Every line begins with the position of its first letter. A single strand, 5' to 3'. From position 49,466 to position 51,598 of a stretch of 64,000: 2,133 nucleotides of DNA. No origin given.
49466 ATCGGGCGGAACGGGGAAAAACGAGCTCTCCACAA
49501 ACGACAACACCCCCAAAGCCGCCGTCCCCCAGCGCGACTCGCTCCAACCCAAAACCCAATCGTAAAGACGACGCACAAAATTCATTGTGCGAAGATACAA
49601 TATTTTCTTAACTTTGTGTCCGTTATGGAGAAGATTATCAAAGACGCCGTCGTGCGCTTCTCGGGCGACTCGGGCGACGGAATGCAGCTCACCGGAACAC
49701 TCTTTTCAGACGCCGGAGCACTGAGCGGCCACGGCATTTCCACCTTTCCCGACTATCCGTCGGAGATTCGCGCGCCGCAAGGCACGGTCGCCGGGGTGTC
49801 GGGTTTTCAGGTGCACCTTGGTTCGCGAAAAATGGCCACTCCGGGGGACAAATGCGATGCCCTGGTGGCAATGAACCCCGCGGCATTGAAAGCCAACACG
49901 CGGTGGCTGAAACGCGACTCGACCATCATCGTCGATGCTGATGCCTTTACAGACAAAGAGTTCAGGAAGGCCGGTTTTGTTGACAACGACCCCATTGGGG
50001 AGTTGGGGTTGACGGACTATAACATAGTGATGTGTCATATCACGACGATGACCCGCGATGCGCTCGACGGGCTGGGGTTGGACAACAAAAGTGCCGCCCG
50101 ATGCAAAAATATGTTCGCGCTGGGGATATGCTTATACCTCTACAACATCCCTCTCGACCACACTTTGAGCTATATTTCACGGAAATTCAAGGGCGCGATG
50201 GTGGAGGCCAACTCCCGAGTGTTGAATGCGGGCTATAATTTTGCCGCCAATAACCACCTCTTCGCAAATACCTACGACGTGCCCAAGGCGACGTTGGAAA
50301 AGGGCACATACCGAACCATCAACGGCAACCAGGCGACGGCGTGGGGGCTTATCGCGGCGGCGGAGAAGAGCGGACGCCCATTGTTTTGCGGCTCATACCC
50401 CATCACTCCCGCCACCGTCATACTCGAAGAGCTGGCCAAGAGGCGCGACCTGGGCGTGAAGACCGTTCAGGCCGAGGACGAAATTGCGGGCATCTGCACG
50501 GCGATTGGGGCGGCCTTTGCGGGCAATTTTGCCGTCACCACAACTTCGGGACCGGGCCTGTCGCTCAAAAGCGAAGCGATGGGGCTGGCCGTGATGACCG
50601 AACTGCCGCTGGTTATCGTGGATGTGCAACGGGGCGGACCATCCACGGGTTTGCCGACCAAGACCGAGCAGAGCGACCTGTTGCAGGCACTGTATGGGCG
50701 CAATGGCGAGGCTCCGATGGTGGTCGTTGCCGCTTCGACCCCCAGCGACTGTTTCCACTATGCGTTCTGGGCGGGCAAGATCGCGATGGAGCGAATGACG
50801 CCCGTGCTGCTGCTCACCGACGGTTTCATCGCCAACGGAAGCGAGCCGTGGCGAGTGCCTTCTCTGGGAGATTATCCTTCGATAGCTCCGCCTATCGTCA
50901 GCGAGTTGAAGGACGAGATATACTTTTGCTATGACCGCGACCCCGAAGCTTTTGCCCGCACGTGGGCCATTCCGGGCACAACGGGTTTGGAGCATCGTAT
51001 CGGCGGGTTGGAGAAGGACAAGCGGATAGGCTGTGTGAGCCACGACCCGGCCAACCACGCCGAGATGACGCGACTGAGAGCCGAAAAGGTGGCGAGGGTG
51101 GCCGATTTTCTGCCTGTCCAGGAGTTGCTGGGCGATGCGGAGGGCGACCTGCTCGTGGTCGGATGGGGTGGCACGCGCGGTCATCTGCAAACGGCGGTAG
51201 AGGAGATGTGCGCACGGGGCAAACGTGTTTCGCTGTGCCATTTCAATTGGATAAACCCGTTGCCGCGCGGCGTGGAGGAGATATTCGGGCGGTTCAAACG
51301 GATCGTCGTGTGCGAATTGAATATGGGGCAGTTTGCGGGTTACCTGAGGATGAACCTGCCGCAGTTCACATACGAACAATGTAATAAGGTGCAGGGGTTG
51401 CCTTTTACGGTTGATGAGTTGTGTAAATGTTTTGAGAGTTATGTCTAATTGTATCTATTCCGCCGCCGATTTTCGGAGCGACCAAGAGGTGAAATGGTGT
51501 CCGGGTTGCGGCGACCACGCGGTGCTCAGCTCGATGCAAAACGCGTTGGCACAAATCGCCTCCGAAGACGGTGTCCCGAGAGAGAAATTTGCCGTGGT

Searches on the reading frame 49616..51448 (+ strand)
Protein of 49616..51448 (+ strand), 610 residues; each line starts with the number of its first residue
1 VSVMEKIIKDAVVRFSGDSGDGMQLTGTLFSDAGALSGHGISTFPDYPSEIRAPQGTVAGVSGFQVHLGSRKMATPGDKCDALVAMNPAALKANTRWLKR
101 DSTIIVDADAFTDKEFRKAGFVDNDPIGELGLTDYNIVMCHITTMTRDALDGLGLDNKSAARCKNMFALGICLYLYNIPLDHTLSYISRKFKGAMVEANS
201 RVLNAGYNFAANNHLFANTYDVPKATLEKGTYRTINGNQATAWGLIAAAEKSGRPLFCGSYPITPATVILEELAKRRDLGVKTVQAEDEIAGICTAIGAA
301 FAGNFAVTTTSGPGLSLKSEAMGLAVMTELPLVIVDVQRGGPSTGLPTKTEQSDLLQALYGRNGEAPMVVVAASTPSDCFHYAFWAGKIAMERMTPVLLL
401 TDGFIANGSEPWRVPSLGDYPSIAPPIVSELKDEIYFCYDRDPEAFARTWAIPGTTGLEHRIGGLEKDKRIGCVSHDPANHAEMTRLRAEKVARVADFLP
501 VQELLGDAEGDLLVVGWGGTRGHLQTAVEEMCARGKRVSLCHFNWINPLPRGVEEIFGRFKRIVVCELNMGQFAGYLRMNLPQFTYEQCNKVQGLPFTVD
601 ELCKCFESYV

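Call 55: search_protein_families(library=pfam, proteins=[window:49616-51448:+], max_evalue=0.00001)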
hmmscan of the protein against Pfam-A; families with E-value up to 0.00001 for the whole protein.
window:49616-51448:+ (610 aa): 2 families
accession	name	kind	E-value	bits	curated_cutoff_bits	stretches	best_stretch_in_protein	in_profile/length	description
PF01855.24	POR_N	-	8.2e-52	176.7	27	1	253-469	6-220/231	Pyruvate flavodoxin/ferredoxin oxidoreductase, thiamine diP-bdg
PF01558.24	POR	-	6.8e-24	85.4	27.4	1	20-207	2-172/173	Pyruvate ferredoxin/flavodoxin oxidoreductase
